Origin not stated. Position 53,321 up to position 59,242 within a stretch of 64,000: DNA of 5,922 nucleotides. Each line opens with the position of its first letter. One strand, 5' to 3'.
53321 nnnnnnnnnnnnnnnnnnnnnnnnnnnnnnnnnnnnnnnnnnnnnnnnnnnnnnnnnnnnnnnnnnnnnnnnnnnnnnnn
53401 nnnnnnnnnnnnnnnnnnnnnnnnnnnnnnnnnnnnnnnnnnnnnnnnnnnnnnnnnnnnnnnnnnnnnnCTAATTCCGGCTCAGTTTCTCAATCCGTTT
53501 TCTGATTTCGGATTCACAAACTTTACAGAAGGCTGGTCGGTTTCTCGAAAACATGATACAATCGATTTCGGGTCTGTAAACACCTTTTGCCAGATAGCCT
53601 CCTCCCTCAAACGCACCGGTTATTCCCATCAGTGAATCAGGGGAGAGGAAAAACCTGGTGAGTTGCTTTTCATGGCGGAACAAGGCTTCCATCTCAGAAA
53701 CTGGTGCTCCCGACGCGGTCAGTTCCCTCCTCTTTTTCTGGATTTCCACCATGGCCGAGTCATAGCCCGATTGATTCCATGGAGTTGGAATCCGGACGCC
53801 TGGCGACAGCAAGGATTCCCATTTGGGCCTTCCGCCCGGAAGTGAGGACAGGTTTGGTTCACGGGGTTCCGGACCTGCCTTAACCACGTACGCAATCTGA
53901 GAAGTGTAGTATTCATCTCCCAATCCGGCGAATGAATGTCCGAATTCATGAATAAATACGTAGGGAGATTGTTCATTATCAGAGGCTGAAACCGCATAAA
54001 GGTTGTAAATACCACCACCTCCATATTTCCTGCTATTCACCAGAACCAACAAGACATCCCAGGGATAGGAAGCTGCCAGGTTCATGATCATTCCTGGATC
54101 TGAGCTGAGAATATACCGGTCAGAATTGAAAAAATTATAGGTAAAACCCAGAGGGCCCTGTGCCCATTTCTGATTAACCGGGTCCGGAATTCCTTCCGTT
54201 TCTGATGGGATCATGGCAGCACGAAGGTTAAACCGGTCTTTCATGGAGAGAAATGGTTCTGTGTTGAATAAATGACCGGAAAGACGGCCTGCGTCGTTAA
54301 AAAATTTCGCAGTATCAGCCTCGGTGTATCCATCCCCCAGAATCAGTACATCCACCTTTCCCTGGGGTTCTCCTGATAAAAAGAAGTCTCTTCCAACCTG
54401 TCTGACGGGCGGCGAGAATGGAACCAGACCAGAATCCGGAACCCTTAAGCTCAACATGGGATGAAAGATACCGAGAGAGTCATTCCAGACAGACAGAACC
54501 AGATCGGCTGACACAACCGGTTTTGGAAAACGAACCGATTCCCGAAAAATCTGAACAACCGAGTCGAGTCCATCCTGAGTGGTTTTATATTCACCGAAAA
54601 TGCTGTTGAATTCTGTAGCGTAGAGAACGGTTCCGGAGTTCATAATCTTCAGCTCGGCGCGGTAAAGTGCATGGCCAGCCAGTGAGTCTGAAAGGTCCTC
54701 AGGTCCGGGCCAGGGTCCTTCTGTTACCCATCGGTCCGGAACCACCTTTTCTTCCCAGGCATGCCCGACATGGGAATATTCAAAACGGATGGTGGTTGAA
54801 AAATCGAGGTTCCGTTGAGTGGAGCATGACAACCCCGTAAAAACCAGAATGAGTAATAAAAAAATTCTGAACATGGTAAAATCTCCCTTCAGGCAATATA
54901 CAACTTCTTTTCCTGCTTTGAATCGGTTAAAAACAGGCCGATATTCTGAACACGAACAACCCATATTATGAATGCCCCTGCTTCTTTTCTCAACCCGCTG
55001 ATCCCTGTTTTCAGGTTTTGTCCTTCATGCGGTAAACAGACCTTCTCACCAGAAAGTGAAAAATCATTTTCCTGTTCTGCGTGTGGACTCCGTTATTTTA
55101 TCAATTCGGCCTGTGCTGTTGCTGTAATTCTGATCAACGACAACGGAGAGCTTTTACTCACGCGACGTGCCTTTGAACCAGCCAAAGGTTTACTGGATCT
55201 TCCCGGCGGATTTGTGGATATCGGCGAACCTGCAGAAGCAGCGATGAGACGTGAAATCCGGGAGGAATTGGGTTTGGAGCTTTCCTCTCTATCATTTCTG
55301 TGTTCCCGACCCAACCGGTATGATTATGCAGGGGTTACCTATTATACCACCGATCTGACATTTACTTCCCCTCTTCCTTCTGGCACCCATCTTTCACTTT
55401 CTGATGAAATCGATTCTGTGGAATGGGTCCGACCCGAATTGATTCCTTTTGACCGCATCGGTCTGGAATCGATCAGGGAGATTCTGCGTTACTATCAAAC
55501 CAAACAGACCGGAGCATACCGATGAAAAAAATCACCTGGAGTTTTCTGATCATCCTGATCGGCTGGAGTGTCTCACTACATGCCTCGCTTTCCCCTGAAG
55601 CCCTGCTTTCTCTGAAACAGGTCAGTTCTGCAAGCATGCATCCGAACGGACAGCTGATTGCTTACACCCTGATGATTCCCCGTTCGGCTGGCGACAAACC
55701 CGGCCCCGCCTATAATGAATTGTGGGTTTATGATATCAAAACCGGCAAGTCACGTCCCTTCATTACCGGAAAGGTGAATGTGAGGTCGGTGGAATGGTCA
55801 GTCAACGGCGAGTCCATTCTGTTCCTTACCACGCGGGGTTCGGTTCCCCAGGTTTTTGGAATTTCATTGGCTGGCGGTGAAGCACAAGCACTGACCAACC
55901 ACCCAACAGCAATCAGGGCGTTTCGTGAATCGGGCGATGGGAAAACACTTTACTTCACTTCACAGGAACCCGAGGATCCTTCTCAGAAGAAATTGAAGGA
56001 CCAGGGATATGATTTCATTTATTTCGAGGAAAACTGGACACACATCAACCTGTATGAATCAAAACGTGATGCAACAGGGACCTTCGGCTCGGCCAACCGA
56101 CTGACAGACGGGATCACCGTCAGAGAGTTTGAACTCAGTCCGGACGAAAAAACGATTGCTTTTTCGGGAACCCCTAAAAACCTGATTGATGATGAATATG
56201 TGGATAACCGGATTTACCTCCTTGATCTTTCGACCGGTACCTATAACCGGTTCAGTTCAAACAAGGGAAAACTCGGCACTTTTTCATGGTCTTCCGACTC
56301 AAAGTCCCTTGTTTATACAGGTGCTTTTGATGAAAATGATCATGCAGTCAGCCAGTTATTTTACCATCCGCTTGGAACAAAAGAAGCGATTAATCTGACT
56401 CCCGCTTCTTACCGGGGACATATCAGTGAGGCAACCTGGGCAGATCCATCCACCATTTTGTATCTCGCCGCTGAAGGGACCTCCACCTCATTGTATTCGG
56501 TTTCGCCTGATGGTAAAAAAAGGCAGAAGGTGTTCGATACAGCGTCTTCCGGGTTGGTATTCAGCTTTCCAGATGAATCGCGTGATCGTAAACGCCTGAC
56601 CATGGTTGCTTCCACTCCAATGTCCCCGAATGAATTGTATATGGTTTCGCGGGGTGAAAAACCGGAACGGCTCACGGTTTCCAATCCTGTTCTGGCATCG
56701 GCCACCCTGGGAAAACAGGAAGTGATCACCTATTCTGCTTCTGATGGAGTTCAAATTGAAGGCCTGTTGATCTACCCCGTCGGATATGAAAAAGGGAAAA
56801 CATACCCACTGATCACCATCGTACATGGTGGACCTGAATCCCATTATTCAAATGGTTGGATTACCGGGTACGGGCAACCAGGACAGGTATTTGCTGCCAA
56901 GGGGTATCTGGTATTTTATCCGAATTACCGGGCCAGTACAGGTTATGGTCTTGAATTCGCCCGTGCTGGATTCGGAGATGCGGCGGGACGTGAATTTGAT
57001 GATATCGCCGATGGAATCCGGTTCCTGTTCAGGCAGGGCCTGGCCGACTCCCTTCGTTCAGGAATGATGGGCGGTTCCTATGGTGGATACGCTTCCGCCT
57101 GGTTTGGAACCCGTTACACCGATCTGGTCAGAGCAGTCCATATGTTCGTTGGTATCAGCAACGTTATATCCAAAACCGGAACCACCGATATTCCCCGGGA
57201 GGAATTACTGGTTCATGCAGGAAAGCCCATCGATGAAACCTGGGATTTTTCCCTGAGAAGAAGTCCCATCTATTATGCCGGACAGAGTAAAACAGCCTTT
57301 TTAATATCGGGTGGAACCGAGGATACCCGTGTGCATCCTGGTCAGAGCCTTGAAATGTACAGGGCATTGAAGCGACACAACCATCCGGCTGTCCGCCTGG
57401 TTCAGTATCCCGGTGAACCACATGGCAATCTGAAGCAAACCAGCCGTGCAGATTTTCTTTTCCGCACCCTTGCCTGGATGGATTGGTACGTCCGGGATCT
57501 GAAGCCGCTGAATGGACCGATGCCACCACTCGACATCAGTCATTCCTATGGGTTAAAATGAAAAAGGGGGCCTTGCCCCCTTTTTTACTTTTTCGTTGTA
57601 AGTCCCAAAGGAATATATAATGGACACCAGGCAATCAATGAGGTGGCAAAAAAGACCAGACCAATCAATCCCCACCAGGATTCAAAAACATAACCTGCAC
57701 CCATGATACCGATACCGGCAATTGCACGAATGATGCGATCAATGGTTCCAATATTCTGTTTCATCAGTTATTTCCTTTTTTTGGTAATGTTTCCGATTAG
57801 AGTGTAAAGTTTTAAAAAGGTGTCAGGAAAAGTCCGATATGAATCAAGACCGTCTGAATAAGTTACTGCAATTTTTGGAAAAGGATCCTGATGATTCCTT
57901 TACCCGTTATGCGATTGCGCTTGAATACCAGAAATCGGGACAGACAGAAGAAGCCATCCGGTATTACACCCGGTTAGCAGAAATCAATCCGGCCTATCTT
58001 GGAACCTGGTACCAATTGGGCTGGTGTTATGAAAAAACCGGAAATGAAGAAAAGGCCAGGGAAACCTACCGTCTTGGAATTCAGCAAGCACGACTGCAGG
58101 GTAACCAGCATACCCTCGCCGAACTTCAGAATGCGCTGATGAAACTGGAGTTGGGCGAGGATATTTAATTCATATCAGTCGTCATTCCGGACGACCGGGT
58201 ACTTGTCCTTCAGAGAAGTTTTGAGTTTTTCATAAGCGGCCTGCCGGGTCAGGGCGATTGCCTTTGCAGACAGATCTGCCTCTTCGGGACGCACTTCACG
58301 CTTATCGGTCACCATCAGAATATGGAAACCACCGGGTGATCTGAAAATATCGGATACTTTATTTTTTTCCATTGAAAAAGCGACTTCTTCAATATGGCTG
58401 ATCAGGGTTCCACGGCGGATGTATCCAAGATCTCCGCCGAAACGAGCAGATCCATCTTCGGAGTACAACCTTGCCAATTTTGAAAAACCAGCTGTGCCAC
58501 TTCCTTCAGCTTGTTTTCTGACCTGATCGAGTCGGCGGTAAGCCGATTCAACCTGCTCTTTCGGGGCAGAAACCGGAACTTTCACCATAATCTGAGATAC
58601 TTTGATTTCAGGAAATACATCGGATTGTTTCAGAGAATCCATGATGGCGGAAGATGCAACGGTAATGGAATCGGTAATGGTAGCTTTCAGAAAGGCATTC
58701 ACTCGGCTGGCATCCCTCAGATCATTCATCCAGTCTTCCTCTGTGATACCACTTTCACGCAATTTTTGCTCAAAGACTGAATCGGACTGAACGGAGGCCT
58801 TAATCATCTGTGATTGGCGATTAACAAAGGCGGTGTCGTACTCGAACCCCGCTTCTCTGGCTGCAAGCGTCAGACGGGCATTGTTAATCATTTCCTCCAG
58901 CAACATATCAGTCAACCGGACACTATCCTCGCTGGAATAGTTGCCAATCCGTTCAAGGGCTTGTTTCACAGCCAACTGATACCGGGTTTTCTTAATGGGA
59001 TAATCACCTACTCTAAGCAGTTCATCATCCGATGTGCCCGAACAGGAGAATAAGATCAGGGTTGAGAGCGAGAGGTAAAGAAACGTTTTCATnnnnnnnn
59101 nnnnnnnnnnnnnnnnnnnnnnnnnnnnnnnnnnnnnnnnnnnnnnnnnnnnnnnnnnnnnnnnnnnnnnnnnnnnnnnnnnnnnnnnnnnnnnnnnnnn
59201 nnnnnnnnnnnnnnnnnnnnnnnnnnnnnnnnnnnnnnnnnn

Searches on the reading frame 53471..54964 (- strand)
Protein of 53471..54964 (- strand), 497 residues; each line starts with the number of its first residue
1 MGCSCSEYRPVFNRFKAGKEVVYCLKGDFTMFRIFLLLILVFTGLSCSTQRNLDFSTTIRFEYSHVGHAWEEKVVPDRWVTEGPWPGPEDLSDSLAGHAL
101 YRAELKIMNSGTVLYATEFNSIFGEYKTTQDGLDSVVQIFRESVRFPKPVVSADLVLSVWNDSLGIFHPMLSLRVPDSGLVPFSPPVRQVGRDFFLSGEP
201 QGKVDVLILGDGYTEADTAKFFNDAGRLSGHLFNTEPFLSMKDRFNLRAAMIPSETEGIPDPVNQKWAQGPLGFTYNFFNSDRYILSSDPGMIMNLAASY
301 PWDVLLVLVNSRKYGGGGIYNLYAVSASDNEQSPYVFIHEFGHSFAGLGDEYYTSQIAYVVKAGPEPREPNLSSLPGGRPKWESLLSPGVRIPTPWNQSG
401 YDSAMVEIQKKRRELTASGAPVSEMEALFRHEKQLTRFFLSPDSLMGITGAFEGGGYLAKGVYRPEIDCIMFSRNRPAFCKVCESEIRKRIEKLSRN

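Call 26: search_protein_families(library=ncbifam, proteins=[window:53471-54964:-], max_evalue=1e-10)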
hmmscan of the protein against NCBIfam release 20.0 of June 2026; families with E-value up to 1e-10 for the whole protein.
window:53471-54964:- (497 aa): 0 families

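Call 90: search_protein_families(library=pfam, proteins=[window:53471-54964:-], max_evalue=0.0001)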
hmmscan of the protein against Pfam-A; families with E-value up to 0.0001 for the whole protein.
window:53471-54964:- (497 aa): 2 families
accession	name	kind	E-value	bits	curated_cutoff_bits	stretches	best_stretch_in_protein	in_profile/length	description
PF09471.16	Peptidase_M64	-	1.2e-88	297.7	26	1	197-489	6-300/302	IgA Peptidase M64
PF16217.10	M64_N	-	5.1e-14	52.3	27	1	56-161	8-112/122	Peptidase M64 N-terminus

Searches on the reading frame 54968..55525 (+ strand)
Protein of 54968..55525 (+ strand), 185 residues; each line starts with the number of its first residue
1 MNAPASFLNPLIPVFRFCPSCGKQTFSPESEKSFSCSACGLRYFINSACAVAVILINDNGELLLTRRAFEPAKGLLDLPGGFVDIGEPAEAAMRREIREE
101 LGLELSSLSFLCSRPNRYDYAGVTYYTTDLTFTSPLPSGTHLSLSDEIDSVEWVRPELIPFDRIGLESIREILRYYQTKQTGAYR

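Call 90: search_protein_families(library=pfam, proteins=[window:54968-55525:+], max_evalue=0.0001)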
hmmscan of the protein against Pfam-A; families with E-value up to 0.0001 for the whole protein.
window:54968-55525:+ (185 aa): 1 family
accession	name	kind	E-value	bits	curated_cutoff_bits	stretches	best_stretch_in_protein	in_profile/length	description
PF00293.34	NUDIX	-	1.1e-20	74.4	21.1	1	50-159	5-118/134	NUDIX domain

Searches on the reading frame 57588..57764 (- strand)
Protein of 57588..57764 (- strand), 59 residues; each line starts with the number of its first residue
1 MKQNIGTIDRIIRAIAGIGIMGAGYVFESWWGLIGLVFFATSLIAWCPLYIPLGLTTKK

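Call 89: search_protein_families(library=padloc, proteins=[window:57588-57764:-], max_evalue=0.001)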
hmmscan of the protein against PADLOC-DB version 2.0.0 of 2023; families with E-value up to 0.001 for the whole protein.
window:57588-57764:- (59 aa): 0 families

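Call 90: search_protein_families(library=pfam, proteins=[window:57588-57764:-], max_evalue=0.0001)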
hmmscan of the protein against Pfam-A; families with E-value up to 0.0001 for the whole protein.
window:57588-57764:- (59 aa): 1 family
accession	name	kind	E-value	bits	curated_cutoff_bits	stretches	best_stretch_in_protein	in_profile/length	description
PF11127.14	YgaP-like_TM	-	6.6e-21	74.7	25.3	1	1-58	1-63/66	Inner membrane protein YgaP-like, transmembrane domain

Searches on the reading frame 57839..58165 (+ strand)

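Call 89: search_protein_families(library=padloc, proteins=[window:57839-58165:+], max_evalue=0.001)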
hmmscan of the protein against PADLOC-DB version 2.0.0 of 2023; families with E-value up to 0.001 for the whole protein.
window:57839-58165:+ (109 aa): 0 families

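Call 90: search_protein_families(library=pfam, proteins=[window:57839-58165:+], max_evalue=0.0001)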
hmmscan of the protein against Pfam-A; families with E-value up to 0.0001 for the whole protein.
window:57839-58165:+ (109 aa): 11 families
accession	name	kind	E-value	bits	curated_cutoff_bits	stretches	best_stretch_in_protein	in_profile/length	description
PF13431.12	TPR_17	-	5.7e-13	48.5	24.4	1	42-75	1-34/34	Tetratricopeptide repeat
PF13181.12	TPR_8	-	5.8e-13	48.3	25.7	2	56-82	3-29/34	Tetratricopeptide repeat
PF07719.23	TPR_2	-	1.7e-11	43.8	27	1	24-52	5-33/34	Tetratricopeptide repeat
PF00515.34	TPR_1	-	2.6e-11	43.3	27.8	1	23-52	4-33/34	Tetratricopeptide repeat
PF14559.12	TPR_19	-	4.5e-09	36.9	25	1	32-92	3-63/68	Tetratricopeptide repeat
PF13174.12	TPR_6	-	1.6e-08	35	26.3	0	57-78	3-24/33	Tetratricopeptide repeat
PF13428.12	TPR_14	-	6.8e-08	32.9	23.5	0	23-61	4-42/44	Tetratricopeptide repeat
PF13424.12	TPR_12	-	1.5e-07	32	30.1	0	14-49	39-74/77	Tetratricopeptide repeat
PF13432.12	TPR_16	-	3.7e-07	30.9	32.7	1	24-81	1-58/65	Tetratricopeptide repeat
PF13176.12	TPR_7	-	4.5e-06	26.8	27.9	0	26-49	5-28/36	Tetratricopeptide repeat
PF24575.1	TPR_Slam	-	5.7e-05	23.9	35.2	0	15-74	42-101/104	Surface lipoprotein assembly modifier, N-terminal TPR repeats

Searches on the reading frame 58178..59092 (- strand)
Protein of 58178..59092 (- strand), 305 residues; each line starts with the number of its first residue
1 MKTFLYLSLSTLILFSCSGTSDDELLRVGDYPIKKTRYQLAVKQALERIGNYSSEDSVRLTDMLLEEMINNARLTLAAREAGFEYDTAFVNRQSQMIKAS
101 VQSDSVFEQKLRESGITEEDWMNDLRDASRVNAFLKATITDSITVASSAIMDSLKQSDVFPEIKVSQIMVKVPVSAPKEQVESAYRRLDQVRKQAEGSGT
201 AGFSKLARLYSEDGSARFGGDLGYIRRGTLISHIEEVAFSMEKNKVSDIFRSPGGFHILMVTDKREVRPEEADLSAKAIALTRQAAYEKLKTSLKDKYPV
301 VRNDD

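Call 10: find_homologous_proteins(query=window:58178-59092:-)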
Query window:58178-59092:- (305 aa): 134 proteins with E <= 0.001 among 2791 candidates; the best 120 are listed.
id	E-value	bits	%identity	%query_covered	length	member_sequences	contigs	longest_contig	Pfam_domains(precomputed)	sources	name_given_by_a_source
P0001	1.7e-190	649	100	100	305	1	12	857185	PF13145.13,PF00639.28,PF13624.12,PF13616.13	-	-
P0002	1.3e-26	112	35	44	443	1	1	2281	PF13145.13,PF00639.28,PF13624.12,PF13616.13,PF13623.12,PF09312.17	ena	-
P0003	1.1e-24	105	36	38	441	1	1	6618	PF13145.13,PF00639.28,PF13624.12,PF13616.13,PF13623.12,PF09312.17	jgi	-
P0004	1.4e-24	105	36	35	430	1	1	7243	PF13145.13,PF00639.28,PF13624.12,PF13616.13,PF13623.12,PF09312.17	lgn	-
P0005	1.4e-24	105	36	38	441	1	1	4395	PF13145.13,PF00639.28,PF13624.12,PF13616.13,PF13623.12,PF09312.17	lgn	-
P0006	9.3e-21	92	27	88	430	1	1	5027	PF13145.13,PF00639.28,PF13624.12,PF13616.13,PF13623.12,PF09312.17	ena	-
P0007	3.2e-20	91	25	46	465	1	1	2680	PF13145.13,PF00639.28,PF13624.12,PF13616.13,PF13623.12,PF09312.17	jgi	jgi:peptidyl-prolyl cis-trans isomerase SurA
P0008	4.4e-18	84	32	78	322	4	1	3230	PF13145.13,PF00639.28,PF13624.12,PF13616.13,PF13623.12,PF09312.17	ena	-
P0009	6.7e-15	73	31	53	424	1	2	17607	PF13145.13,PF00639.28,PF13624.12,PF13616.13,PF13623.12,PF09312.17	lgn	-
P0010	5.0e-14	70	44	33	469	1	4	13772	PF13145.13,PF00639.28,PF13616.13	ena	-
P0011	1.0e-13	69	44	33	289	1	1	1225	PF13145.13,PF00639.28,PF13616.13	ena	-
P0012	1.2e-13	69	44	33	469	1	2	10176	PF13145.13,PF00639.28,PF13616.13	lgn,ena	-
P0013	1.8e-13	69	36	47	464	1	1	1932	PF13145.13,PF00639.28,PF13616.13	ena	-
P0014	2.0e-13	68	36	47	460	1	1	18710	PF13145.13,PF00639.28,PF13616.13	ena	-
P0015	2.0e-13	68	36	47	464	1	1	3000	PF13145.13,PF00639.28,PF13616.13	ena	-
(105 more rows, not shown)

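Call 24: find_encoding_contigs(protein=P0001, flank=2000, max_places=3)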
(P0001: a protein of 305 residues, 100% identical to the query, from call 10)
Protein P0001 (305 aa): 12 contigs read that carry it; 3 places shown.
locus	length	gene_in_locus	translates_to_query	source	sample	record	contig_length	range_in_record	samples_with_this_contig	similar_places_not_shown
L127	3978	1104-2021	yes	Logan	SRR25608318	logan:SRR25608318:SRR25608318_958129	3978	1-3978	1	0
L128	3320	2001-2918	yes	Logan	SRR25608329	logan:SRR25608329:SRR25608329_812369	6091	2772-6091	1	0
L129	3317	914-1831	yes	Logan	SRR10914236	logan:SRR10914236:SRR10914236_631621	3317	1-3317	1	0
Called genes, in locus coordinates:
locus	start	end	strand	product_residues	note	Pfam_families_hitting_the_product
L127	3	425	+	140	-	?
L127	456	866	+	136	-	PF00581:Rhodanese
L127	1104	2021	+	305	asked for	PF13624:SurA_N_3 (weak), PF13616:Rotamase_3, PF13145:Rotamase_2 (faint), PF00639:Rotamase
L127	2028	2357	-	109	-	PF13176:TPR_7 (faint), PF13424:TPR_12 (faint), PF13428:TPR_14 (faint), PF21033:RMD1-3 (faint), PF13432:TPR_16 (weak), PF14559:TPR_19, PF13431:TPR_17 (weak), PF13181:TPR_8 (weak), +3 more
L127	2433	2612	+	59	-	PF11127:YgaP-like_TM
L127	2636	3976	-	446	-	?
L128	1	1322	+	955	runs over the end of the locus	PF00270:DEAD (weak), PF13307:Helicase_C_2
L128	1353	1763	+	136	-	PF00581:Rhodanese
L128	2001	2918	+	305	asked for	PF13624:SurA_N_3 (weak), PF13616:Rotamase_3, PF13145:Rotamase_2 (faint), PF00639:Rotamase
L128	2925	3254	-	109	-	PF13176:TPR_7 (faint), PF13424:TPR_12 (faint), PF13428:TPR_14 (faint), PF21033:RMD1-3 (faint), PF13432:TPR_16 (weak), PF14559:TPR_19, PF13431:TPR_17 (weak), PF13181:TPR_8 (weak), +3 more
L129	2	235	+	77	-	?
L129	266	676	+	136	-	PF00581:Rhodanese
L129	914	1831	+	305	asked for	PF13624:SurA_N_3 (weak), PF13616:Rotamase_3, PF13145:Rotamase_2 (faint), PF00639:Rotamase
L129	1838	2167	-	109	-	PF13176:TPR_7 (faint), PF13424:TPR_12 (faint), PF13428:TPR_14 (faint), PF21033:RMD1-3 (faint), PF13432:TPR_16 (weak), PF14559:TPR_19, PF13431:TPR_17 (weak), PF13181:TPR_8 (weak), +3 more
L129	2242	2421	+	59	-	PF11127:YgaP-like_TM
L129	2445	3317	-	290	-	?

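Call 89: search_protein_families(library=padloc, proteins=[window:58178-59092:-], max_evalue=0.001)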
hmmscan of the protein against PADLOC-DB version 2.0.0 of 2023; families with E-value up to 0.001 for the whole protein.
window:58178-59092:- (305 aa): 0 families

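Call 90: search_protein_families(library=pfam, proteins=[window:58178-59092:-], max_evalue=0.0001)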
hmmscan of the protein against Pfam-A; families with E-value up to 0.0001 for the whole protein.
window:58178-59092:- (305 aa): 4 families
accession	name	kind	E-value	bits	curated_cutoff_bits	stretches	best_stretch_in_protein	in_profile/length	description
PF00639.27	Rotamase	-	7.8e-20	72.1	21.7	1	168-263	2-97/97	PPIC-type PPIASE domain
PF13616.12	Rotamase_3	-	2.2e-17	64.1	22.5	1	155-265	8-116/116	PPIC-type PPIASE domain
PF13624.11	SurA_N_3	-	3.3e-07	30.7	27.2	1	13-130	26-157/162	SurA-like N-terminal domain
PF13145.12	Rotamase_2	-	1.5e-05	26.2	27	1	186-271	39-115/121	PPIC-type PPIASE domain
